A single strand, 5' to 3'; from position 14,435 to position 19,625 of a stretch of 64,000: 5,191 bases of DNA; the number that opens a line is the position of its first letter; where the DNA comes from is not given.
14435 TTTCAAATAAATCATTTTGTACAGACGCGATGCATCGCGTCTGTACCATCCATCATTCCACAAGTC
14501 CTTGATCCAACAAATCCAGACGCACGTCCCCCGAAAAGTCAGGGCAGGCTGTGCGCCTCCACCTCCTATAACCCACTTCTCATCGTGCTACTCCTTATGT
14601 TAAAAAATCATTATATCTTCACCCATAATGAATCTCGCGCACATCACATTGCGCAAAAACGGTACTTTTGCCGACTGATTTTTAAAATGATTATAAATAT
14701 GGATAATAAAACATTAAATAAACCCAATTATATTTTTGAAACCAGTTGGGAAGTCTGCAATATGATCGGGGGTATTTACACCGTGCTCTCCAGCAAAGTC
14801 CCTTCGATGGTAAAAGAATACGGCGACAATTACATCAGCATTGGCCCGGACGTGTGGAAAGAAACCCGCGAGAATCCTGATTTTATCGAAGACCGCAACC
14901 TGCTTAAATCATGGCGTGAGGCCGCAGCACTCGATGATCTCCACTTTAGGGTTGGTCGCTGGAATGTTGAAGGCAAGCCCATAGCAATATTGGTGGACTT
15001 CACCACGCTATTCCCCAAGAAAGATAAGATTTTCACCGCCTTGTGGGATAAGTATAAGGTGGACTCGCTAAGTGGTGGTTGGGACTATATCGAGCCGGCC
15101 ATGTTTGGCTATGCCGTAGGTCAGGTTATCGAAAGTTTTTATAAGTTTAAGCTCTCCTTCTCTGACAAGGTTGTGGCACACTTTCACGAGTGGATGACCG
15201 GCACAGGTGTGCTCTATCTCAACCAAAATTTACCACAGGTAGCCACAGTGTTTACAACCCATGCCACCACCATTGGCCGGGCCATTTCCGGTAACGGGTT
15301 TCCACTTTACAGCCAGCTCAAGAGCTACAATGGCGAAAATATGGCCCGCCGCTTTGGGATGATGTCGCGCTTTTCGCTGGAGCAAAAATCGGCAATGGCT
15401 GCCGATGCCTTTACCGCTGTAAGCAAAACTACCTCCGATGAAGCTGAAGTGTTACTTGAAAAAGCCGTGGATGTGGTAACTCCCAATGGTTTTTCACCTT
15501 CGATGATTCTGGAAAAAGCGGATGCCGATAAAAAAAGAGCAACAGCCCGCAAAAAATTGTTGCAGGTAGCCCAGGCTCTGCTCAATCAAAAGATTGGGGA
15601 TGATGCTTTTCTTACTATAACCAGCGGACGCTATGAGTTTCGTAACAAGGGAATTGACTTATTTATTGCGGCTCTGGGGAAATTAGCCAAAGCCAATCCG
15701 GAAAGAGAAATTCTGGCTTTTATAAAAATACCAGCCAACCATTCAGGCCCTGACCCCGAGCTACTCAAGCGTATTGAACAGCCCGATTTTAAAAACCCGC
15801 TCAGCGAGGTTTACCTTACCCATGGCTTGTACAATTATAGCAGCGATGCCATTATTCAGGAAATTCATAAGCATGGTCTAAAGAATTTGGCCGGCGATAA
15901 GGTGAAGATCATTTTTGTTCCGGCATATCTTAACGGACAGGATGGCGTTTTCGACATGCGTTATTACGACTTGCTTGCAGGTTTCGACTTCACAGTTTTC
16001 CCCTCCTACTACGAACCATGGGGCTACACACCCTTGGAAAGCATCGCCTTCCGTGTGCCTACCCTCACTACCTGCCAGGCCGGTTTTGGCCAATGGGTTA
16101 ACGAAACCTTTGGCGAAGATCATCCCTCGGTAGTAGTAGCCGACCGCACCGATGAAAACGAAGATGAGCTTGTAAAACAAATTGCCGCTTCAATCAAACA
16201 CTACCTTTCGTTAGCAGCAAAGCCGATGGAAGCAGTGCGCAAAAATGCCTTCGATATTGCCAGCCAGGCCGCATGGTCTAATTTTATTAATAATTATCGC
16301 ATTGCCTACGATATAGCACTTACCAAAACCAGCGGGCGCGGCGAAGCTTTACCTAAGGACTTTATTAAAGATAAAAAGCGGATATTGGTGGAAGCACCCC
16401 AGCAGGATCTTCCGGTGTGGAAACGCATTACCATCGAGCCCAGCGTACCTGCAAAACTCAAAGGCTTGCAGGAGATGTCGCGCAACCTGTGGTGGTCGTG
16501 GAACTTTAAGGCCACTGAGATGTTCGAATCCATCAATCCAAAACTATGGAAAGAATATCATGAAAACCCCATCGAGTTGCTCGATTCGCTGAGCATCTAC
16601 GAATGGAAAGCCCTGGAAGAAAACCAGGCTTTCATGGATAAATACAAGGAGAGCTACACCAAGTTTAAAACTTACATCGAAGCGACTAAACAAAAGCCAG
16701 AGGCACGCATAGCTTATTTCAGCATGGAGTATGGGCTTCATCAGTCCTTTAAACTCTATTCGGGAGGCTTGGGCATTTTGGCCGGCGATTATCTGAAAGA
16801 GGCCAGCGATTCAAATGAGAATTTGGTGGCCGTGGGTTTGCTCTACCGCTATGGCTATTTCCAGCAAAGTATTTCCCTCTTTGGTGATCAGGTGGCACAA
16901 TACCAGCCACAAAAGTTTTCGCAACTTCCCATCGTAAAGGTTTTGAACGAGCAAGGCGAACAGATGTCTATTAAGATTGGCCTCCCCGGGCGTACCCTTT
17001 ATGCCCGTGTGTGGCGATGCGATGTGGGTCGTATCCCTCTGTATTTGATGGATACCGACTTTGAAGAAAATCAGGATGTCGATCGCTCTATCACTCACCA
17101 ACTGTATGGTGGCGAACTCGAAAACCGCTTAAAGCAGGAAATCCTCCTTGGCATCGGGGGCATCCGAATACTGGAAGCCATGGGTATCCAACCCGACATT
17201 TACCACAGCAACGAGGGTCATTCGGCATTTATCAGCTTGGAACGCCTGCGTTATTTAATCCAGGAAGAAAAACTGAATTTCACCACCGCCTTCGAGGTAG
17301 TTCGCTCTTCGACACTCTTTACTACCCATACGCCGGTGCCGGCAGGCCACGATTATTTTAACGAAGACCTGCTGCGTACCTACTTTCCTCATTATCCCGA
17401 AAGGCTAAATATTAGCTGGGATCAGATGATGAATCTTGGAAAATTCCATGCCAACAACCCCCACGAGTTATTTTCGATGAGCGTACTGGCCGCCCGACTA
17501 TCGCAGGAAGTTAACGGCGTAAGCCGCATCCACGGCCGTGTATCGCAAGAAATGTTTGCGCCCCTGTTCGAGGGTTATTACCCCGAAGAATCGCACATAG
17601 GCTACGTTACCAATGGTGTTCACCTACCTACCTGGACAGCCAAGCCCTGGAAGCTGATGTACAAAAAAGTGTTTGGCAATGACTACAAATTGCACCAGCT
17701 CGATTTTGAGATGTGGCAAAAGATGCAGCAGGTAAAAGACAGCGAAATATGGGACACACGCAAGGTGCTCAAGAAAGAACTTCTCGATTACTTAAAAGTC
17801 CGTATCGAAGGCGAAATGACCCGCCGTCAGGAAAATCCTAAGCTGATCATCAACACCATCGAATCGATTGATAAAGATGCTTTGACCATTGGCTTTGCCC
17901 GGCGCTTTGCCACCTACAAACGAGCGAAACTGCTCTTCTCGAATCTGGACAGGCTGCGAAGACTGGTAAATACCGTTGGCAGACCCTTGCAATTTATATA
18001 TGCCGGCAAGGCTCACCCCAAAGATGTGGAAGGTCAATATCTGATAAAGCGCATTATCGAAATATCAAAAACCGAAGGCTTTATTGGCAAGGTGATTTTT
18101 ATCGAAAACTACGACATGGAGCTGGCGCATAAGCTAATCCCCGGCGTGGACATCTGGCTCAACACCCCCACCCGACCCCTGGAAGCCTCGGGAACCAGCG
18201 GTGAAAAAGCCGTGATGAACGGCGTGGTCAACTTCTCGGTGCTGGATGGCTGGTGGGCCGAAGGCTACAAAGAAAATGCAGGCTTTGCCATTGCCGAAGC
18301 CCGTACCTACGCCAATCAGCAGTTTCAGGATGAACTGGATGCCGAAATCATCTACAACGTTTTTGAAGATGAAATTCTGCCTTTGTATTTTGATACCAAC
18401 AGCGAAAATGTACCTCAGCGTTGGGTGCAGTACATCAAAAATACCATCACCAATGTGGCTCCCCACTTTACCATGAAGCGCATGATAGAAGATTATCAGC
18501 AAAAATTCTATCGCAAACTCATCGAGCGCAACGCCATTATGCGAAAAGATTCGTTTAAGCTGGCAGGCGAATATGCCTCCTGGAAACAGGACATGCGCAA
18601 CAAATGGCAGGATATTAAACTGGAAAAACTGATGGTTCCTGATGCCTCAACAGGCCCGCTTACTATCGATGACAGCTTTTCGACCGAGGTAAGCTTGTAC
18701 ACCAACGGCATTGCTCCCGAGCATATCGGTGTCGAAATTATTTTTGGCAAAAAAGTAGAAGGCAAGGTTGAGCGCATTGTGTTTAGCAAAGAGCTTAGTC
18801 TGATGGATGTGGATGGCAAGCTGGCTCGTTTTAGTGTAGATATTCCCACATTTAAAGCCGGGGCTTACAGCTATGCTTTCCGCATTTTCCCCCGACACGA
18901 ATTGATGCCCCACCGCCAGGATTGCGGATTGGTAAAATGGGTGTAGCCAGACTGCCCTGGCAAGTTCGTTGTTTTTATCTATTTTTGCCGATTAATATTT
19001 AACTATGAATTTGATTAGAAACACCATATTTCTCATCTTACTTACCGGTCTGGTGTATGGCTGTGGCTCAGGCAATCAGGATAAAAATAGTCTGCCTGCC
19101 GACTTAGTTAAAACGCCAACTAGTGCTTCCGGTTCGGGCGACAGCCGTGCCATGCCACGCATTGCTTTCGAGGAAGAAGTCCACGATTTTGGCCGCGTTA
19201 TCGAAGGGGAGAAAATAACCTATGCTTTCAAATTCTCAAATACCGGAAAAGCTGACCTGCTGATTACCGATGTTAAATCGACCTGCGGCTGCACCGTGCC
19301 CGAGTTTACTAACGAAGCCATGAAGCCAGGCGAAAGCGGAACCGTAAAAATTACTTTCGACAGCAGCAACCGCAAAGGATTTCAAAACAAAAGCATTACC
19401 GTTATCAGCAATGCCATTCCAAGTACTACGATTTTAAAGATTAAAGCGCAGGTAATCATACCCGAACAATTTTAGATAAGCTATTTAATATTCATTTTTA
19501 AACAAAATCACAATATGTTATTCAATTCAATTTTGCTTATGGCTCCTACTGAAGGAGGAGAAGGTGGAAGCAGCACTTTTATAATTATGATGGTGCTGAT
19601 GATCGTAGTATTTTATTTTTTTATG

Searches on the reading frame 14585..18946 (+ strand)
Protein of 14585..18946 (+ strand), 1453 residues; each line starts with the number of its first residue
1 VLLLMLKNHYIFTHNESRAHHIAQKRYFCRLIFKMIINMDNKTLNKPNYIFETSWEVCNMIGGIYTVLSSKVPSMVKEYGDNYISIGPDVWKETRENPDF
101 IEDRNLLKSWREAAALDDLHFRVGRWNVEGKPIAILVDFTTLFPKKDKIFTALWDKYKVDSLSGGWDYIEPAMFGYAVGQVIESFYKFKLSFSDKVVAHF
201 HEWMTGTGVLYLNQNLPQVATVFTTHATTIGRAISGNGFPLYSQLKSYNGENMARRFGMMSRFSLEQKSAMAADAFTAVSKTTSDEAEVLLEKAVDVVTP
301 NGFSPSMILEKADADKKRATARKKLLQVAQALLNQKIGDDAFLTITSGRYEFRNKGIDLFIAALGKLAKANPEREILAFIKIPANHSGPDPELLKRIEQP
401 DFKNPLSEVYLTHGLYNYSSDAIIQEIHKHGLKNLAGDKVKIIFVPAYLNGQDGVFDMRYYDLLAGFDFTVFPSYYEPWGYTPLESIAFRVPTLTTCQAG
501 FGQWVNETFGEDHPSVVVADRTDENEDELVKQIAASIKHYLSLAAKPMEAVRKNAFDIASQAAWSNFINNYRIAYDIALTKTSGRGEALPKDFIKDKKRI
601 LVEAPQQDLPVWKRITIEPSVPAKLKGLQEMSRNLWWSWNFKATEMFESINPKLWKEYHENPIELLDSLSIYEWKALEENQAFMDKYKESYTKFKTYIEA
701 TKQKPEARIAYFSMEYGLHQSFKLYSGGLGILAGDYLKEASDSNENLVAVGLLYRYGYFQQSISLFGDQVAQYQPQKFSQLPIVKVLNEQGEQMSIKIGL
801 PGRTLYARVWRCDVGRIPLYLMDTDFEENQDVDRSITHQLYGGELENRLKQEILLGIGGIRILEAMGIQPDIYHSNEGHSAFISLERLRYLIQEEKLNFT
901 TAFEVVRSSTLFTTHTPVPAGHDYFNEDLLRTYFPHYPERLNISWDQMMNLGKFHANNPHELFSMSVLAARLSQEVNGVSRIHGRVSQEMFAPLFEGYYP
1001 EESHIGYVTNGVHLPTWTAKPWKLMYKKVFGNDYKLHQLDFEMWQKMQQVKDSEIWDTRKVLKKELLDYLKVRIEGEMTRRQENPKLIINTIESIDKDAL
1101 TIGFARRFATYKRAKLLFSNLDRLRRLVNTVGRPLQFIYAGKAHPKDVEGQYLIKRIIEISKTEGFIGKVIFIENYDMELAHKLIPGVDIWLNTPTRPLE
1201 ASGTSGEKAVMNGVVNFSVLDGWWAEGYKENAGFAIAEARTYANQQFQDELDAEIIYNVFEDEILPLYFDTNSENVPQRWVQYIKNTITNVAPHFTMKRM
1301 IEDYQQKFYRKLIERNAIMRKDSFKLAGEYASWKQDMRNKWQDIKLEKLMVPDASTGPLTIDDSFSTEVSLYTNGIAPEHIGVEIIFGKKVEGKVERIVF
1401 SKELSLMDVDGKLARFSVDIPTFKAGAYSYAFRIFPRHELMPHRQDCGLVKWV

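Call 70: search_protein_families(library=pfam, proteins=[window:14585-18946:+], max_evalue=0.00001)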
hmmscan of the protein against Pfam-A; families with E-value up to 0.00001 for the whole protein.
window:14585-18946:+ (1453 aa): 7 families
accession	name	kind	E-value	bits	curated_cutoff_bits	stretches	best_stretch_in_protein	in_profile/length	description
PF05693.19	Glycogen_syn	-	1.1e-86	292.2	27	2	52-387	1-343/639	Glycogen synthase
PF11897.13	DUF3417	-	6.9e-30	104.2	25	1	621-721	1-108/109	Protein of unknown function (DUF3417)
PF00343.26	Phosphorylase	-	1.2e-29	103.6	27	1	874-1222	221-579/713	Carbohydrate phosphorylase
PF08323.17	Glyco_transf_5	-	2.2e-11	44.4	22.7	1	160-286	101-223/239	Starch synthase catalytic domain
PF20706.3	GT4-conflict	-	4.2e-10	39.6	26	1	463-564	278-378/385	Family 4 Glycosyltransferase in conflict systems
PF00534.26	Glycos_transf_1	-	2.2e-09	37.6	26.4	0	462-538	88-157/172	Glycosyl transferases group 1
PF13692.12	Glyco_trans_1_4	-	1.8e-06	28.7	27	0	461-533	71-136/142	Glycosyl transferases group 1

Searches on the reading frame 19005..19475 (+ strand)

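Call 70: search_protein_families(library=pfam, proteins=[window:19005-19475:+], max_evalue=0.00001)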
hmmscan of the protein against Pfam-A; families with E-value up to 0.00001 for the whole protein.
window:19005-19475:+ (156 aa): 2 families
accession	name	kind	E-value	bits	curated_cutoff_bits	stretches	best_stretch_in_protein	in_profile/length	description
PF07610.17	DUF1573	-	1.1e-33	115.6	26.1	1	53-150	1-98/98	Protein of unknown function (DUF1573)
PF22544.2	HYDIN_VesB_CFA65-like_Ig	-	5.8e-20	71.8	25.5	1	51-148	1-99/100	HYDIN/CFA65/VesB-like, Ig-like domain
